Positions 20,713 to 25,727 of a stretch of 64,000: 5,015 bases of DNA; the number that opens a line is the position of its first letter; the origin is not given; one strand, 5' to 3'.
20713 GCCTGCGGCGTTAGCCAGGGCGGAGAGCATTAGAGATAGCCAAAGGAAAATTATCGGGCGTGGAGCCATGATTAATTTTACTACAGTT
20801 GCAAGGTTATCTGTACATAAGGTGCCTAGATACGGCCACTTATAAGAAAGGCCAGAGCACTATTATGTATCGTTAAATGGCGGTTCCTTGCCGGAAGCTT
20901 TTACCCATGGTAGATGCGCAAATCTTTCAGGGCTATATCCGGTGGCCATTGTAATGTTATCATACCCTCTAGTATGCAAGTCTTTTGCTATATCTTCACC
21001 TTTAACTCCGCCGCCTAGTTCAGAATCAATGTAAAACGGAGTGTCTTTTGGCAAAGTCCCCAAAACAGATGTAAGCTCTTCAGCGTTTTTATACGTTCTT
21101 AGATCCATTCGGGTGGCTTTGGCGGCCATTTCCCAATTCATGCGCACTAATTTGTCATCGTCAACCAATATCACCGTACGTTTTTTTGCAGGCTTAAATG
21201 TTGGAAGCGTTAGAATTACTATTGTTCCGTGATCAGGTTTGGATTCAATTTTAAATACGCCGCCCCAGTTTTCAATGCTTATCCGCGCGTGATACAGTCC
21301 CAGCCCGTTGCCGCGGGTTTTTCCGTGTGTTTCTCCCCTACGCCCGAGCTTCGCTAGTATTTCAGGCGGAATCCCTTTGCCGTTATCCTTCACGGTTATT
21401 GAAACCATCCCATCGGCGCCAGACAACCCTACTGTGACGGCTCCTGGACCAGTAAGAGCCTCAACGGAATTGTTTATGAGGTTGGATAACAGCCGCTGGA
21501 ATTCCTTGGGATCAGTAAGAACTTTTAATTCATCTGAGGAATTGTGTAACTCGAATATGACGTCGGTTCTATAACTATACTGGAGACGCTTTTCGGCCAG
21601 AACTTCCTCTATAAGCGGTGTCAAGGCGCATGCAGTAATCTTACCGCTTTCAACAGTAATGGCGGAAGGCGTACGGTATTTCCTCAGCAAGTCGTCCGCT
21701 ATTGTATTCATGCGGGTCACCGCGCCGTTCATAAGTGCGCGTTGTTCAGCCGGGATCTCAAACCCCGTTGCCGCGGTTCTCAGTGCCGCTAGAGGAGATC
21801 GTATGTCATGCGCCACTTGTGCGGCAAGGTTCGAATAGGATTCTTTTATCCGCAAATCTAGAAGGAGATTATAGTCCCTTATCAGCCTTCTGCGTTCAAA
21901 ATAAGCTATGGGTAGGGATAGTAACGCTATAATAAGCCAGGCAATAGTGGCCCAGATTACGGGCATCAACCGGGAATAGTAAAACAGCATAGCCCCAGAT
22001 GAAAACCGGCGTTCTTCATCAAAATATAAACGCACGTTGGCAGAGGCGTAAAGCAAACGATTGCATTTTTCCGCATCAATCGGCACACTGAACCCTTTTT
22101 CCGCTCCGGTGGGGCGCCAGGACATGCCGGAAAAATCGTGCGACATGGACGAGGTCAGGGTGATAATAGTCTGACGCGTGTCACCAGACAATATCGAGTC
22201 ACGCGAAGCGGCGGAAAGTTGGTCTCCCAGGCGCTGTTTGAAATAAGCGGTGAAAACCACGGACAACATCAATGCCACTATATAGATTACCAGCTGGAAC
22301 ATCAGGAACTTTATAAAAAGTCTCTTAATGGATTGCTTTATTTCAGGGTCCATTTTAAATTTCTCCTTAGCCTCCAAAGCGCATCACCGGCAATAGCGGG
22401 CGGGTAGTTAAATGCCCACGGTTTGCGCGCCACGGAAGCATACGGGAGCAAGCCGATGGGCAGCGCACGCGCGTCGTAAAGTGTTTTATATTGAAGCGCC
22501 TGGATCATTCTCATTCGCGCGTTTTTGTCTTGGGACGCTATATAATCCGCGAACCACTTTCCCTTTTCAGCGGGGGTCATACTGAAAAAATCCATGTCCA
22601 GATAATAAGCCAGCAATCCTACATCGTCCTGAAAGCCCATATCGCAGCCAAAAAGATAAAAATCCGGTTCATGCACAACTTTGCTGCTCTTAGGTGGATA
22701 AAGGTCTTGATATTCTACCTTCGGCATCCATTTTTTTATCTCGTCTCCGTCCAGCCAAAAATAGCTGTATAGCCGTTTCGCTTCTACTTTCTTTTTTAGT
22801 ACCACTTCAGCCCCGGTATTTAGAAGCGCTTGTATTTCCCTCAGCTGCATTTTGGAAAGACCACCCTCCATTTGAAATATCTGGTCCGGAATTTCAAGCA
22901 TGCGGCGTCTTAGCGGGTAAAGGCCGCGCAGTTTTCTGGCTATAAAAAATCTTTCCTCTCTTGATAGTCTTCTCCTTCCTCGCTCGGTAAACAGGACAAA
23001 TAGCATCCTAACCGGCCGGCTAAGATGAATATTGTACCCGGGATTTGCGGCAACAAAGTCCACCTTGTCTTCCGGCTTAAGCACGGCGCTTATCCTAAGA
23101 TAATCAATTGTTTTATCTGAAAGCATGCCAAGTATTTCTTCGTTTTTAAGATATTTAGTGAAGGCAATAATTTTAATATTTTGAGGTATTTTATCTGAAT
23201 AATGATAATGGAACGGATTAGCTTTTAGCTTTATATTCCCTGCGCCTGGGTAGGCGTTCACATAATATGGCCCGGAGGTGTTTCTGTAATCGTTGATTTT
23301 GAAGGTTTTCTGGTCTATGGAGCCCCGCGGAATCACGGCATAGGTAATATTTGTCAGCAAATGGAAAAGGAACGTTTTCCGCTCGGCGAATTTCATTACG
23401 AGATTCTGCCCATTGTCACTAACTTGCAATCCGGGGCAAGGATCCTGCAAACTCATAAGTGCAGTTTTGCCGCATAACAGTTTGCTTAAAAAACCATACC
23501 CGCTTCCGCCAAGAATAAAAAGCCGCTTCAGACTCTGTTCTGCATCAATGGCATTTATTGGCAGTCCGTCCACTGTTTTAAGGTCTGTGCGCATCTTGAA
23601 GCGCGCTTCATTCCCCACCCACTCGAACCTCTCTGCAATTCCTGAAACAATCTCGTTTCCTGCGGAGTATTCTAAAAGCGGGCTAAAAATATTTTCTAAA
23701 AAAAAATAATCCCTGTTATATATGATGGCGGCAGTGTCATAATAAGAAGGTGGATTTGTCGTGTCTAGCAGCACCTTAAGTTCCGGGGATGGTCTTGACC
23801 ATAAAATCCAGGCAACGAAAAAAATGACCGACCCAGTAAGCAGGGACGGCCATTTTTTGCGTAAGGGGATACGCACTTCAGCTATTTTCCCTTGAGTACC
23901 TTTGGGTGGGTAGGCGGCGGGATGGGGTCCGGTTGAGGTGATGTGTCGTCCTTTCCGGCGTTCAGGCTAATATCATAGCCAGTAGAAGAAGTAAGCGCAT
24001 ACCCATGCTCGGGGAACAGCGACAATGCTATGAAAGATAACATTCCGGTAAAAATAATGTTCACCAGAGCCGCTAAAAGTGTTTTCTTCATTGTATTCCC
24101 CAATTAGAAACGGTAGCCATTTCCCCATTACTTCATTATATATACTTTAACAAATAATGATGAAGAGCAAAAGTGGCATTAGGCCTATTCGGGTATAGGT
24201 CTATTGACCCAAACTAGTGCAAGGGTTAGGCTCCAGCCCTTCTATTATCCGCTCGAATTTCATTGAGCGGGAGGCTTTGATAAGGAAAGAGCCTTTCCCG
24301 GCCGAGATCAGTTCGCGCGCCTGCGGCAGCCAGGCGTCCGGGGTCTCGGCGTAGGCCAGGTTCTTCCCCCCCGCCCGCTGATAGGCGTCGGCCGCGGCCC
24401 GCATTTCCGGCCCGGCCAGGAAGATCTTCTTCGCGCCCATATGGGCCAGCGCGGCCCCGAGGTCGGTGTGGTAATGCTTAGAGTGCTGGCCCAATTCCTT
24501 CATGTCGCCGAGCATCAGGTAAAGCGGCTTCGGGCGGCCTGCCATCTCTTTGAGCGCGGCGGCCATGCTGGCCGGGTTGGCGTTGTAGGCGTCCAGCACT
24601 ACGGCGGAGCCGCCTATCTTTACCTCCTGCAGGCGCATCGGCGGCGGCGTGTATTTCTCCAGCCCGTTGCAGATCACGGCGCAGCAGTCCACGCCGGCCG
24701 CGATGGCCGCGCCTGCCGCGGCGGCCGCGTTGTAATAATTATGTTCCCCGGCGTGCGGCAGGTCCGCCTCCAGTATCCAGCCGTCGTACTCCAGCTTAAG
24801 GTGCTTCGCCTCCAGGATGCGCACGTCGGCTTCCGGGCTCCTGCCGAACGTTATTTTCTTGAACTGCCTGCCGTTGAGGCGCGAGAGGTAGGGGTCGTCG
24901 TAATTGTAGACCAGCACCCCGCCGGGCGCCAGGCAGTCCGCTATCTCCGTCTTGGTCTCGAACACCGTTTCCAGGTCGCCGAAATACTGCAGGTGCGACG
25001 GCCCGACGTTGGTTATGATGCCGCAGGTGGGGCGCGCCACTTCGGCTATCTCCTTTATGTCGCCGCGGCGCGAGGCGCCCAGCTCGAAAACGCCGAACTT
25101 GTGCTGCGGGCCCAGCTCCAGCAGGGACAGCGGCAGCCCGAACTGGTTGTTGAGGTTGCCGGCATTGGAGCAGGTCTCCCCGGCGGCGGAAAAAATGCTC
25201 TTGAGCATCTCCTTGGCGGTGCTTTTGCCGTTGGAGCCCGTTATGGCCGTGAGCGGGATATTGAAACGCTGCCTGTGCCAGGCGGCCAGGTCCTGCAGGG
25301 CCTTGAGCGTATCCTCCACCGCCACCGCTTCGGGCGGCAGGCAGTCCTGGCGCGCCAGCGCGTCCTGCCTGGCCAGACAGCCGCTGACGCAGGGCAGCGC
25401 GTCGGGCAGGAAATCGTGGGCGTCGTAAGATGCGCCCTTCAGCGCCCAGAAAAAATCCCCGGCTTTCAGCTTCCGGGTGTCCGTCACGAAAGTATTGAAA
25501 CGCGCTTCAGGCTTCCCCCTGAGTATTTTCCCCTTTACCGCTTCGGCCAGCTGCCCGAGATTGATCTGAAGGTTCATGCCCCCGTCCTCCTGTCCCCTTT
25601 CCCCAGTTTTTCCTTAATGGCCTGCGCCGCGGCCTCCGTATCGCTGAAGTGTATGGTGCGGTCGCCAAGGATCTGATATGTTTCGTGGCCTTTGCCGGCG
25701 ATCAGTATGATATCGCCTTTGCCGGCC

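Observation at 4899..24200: dcw cluster split between murF and mraY by a ~19.3 kb accessory block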

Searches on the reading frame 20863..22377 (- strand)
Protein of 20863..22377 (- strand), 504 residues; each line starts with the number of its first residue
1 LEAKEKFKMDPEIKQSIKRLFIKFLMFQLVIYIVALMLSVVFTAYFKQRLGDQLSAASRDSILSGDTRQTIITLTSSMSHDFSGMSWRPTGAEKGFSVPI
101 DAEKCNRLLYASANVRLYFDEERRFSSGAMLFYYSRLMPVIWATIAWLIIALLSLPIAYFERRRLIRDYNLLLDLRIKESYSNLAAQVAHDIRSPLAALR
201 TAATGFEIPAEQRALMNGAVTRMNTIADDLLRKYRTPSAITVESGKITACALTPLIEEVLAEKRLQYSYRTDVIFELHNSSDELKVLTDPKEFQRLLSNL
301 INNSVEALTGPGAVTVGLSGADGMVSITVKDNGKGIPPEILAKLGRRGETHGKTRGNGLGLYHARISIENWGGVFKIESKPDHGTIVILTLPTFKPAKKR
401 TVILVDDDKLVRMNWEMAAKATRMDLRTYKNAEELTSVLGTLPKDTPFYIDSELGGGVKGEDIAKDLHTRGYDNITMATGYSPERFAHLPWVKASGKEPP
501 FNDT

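Call 4: search_protein_families(library=pfam, proteins=[window:20863-22377:-])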
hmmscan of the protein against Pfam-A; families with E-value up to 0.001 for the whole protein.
window:20863-22377:- (504 aa): 2 families
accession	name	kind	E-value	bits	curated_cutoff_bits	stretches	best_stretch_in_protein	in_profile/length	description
PF02518.31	HATPase_c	-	2.9e-22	79.6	26.4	1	289-393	2-109/111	Histidine kinase-, DNA gyrase B-, and HSP90-like ATPase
PF00512.31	HisKA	-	3.3e-05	24.3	26.9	1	182-231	3-58/66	His Kinase A (phospho-acceptor) domain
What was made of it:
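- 20863..22377 (-): Sensor histidine kinase (probable start 22353). No response regulator lies in the block. HATPase_c E = 2.9e-22 and HisKA (call 4).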

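Call 35: find_homologous_proteins(query=window:20863-22377:-, max_evalue=1e-10)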
Query window:20863-22377:- (504 aa): 1367 proteins with E <= 1e-10 among 8000 candidates; the best 120 are listed.
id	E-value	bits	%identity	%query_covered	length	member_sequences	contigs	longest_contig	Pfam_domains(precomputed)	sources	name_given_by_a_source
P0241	0.0e+0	1109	100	98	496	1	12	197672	PF02518.32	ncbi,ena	-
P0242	3.4e-205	701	64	98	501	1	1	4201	PF02518.32,PF00512.32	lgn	-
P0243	1.8e-204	698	63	98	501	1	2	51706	PF02518.32,PF00512.32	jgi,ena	-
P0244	9.2e-193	660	60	98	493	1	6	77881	PF02518.32,PF00512.32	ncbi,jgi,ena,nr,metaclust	ncbi:MAG: hypothetical protein A2X35_09910 [Elusimicrobia bacterium GWA2_61_42]|nr:MAG: hypothetical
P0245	6.5e-183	627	57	99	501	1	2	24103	PF02518.32,PF00512.32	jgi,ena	-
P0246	1.4e-182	626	58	98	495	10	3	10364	PF02518.32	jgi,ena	-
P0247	5.3e-181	621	57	98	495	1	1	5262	PF02518.32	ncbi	-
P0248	2.8e-180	619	57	98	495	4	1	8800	PF02518.32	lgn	-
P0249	7.8e-177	607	56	98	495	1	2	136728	PF02518.32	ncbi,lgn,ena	-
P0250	1.9e-175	603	57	98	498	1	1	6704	PF02518.32,PF00512.32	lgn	-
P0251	3.1e-173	595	55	98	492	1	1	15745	PF13581.13,PF02518.32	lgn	-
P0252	2.3e-172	592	57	98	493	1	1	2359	PF13581.13,PF02518.32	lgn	-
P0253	9.2e-167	574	53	98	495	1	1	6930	PF02518.32,PF00512.32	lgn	-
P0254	8.4e-165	567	55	98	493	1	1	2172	PF13581.13,PF02518.32,PF00512.32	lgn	-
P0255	3.0e-164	566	52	98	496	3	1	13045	PF02518.32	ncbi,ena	-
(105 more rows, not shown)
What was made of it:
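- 20863..22377 (-): Nearest homologues are all Elusimicrobia, at most 64% identical (call 35).
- The kinase's nearest homologues are all Elusimicrobia (call 35).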

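Call 36: find_encoding_contigs(protein=P0243, flank=10000, max_places=2)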
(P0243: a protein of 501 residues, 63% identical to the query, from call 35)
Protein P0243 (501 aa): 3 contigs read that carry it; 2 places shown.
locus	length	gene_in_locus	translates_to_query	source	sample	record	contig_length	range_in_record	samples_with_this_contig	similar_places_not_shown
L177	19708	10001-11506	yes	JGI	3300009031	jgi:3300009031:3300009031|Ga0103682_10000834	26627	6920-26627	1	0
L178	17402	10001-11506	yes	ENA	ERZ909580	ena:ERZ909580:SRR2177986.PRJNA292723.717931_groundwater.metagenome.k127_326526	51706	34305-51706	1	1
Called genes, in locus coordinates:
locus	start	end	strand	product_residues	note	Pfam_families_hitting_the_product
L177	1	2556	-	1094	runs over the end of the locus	-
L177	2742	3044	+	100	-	-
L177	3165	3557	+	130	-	PF01643:Acyl-ACP_TE (weak), PF13279:4HBT_2, PF03061:4HBT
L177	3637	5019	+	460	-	PF02310:B12-binding, PF04055:Radical_SAM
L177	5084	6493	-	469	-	PF00675:Peptidase_M16, PF05193:Peptidase_M16_C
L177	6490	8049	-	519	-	PF00675:Peptidase_M16, PF05193:Peptidase_M16_C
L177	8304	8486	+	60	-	-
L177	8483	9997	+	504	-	-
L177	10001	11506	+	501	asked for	PF00512:HisKA (weak), PF02518:HATPase_c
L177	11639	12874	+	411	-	PF10459:Peptidase_S46 (faint), PF00089:Trypsin, PF13365:Trypsin_2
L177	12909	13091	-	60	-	-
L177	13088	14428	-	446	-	PF00072:Response_reg, PF00158:Sigma54_activat, PF13191:AAA_16 (weak), PF07724:AAA_2 (weak), PF14532:Sigma54_activ_2, PF00004:AAA, PF07728:AAA_5, PF25601:AAA_lid_14, +1 more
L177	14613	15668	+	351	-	PF04552:Sigma54_DBD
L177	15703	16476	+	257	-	PF13349:DUF4097 (faint)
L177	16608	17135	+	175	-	-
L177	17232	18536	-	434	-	-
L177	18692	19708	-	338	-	?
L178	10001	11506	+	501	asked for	PF00512:HisKA (weak), PF02518:HATPase_c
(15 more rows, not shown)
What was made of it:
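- On Two-component sensor system: In L177 a sigma-54-type regulator lies 1.6 kb away on the other strand (call 36).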

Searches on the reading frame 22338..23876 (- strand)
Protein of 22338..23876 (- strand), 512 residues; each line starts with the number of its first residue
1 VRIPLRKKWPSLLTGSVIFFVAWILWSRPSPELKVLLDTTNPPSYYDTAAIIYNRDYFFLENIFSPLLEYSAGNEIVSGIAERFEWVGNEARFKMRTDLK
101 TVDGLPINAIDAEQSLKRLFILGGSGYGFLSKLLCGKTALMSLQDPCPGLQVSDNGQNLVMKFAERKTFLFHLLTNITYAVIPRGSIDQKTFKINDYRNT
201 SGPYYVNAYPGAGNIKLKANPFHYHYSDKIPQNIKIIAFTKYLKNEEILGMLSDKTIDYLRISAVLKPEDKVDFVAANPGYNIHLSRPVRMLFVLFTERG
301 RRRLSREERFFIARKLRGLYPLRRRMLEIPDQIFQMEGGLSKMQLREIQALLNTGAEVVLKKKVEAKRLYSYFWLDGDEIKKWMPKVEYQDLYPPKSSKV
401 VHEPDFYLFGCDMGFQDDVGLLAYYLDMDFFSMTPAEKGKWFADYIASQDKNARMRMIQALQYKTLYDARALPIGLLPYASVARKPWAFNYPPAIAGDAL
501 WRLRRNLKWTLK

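Call 4: search_protein_families(library=pfam, proteins=[window:22338-23876:-])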
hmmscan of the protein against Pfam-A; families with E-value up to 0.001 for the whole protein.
window:22338-23876:- (512 aa): 1 family
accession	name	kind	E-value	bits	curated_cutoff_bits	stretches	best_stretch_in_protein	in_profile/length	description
PF00496.27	SBP_bac_5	-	1.4e-07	31.5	32.4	1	75-295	1-205/368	Bacterial extracellular solute-binding proteins, family 5 Middle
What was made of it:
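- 22338..23876 (-): SBP_bac_5-like periplasmic protein, N-terminally anchored (512 aa). Pfam SBP_bac_5 E = 1.4e-7, just below cutoff (call 4).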

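Call 52: search_protein_families(library=ncbifam, proteins=[window:22338-23876:-], max_evalue=0.001)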
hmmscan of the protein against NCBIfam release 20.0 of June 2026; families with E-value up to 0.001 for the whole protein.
window:22338-23876:- (512 aa): 0 families

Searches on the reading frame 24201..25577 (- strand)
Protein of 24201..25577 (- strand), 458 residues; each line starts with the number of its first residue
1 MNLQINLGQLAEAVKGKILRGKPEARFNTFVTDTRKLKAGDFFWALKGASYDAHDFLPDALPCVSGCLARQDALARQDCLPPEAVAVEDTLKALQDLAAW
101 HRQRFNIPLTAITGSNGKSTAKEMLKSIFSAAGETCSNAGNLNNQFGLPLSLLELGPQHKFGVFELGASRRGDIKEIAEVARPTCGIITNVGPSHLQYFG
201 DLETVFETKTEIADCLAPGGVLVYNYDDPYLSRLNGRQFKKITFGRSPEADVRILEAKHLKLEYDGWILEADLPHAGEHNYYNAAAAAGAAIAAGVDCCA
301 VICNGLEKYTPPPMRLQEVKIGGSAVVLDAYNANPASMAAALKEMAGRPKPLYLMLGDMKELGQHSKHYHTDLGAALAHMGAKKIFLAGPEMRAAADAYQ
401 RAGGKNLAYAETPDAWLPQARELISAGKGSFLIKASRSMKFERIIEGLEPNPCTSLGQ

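Call 4: search_protein_families(library=pfam, proteins=[window:24201-25577:-])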
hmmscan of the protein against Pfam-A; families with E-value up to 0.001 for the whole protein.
window:24201-25577:- (458 aa): 2 families
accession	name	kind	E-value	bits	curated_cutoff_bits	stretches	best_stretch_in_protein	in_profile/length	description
PF08245.18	Mur_ligase_M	-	2.3e-38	132.6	24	1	112-291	1-200/200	Mur ligase middle domain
PF02875.26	Mur_ligase_C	-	4.1e-16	60.4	28.4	1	315-434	2-124/127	Mur ligase, glutamate ligase domain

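Call 5: search_protein_families(library=ncbifam, proteins=[window:24201-25577:-])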
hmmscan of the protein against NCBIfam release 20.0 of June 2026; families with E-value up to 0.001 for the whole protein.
window:24201-25577:- (458 aa): 23 families
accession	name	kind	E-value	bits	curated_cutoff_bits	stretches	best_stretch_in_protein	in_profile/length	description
TIGR01143.1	murF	subfamily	1e-100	337.6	288.6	1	32-447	1-417/418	UDP-N-acetylmuramoyl-tripeptide--D-alanyl-D-alanine ligase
NF008896.0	PRK11929.1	equivalog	1.3e-99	334.4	1023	1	26-449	526-957/965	bifunctional UDP-N-acetylmuramoyl-L-alanyl-D-glutamate--2,6-diaminopimelate ligase MurE/UDP-N-acetylmuramoyl-tripeptide--D-alanyl-D-alanine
NF008041.0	PRK10773.1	equivalog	2e-72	244.4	551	1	4-449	3-448/453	UDP-N-acetylmuramoyl-tripeptide--D-alanyl-D-alanine ligase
NF010693.0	PRK14093.1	equivalog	6.9e-71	239.3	544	1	8-449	10-465/479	UDP-N-acetylmuramoylalanyl-D-glutamyl-2,6-diaminopimelate--D-alanyl-D-alanine ligase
NF008897.0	PRK11930.1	equivalog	7.2e-56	189.7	804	1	4-449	2-454/822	bifunctional UDP-N-acetylmuramoyl-tripeptide:D-alanyl-D-alanine ligase/alanine racemase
NF001126.0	PRK00139.1-4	equivalog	4.9e-27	94.6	373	2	7-145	3-142/486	UDP-N-acetylmuramoyl-L-alanyl-D-glutamate--2,6-diaminopimelate ligase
NF001124.0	PRK00139.1-2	equivalog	6.9e-27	94.3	476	2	185-346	201-372/500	UDP-N-acetylmuramoyl-L-alanyl-D-glutamate--2,6-diaminopimelate ligase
TIGR01087.1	murD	equivalog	1.3e-24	87.1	211.95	1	97-361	96-352/441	UDP-N-acetylmuramoyl-L-alanine--D-glutamate ligase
NF053645.1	pMurC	equivalog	3.2e-22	78.9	560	2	106-245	101-244/492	pseudomurein biosynthesis peptide ligase pMurC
TIGR01082.1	murC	equivalog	4.1e-20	72.3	335.1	1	110-343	103-335/449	UDP-N-acetylmuramate--L-alanine ligase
TIGR01085.1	murE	subfamily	9.3e-19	67.7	257.3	2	29-141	6-119/472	UDP-N-acetylmuramyl-tripeptide synthetase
NF053648.1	pMurE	equivalog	6e-18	64.8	600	1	178-346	185-349/464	pseudomurein biosynthesis peptide ligase pMurE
TIGR02068.2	cya_phycin_syn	equivalog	8.7e-13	47.2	850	1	102-135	474-507/862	cyanophycin synthetase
NF011171.0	PRK14573.1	equivalog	1.6e-12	46.1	1015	1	112-344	109-335/809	bifunctional UDP-N-acetylmuramate--L-alanine ligase/D-alanine--D-alanine ligase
NF001123.0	PRK00139.1-1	equivalog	3.1e-10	39.3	586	1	21-144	14-144/493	UDP-N-acetylmuramoyl-L-alanyl-D-glutamate--2,6-diaminopimelate ligase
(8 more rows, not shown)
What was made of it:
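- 24201..25577 (-): murF. Its last codons (24232-24201) are read from imported DNA and give the tail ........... TIGR01143, 337.6 bits (call 5).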

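Call 27: find_encoding_contigs(protein=window:24201-25577:-, flank=10000, max_places=6)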
Protein window:24201-25577:- (458 aa): 14 contigs read that carry it; 6 places shown.
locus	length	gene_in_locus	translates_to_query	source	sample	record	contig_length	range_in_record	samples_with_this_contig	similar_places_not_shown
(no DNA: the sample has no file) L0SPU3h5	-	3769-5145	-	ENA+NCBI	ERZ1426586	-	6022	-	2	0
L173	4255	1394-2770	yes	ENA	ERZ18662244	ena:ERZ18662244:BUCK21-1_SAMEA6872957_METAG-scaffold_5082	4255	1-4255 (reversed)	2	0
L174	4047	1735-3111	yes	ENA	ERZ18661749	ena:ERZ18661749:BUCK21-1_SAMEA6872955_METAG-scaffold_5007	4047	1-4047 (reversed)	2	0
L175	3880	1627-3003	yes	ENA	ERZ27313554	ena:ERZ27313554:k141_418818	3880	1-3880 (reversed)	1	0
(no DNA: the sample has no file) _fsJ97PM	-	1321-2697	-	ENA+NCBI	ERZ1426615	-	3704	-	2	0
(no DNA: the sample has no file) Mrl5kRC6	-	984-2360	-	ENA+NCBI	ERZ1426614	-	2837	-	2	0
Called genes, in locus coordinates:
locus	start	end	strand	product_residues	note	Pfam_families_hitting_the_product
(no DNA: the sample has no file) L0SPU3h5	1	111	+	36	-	?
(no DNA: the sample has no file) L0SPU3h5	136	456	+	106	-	-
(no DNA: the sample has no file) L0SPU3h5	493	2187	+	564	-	PF03717:PBP_dimer, PF00905:Transpeptidase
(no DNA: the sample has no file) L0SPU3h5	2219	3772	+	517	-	PF01225:Mur_ligase, PF08245:Mur_ligase_M, PF02875:Mur_ligase_C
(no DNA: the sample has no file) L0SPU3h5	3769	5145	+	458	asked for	PF08245:Mur_ligase_M, PF02875:Mur_ligase_C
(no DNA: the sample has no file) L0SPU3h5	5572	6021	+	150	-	?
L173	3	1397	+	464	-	?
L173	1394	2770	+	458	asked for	PF08245:Mur_ligase_M, PF02875:Mur_ligase_C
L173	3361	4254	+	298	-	?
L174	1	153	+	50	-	?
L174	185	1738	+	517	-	PF01225:Mur_ligase, PF08245:Mur_ligase_M, PF02875:Mur_ligase_C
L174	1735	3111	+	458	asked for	PF08245:Mur_ligase_M, PF02875:Mur_ligase_C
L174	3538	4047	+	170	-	?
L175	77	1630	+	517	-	PF01225:Mur_ligase, PF08245:Mur_ligase_M, PF02875:Mur_ligase_C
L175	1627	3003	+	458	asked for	PF08245:Mur_ligase_M, PF02875:Mur_ligase_C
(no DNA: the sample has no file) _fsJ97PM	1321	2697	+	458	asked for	PF08245:Mur_ligase_M, PF02875:Mur_ligase_C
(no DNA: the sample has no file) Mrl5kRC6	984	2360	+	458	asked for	PF08245:Mur_ligase_M, PF02875:Mur_ligase_C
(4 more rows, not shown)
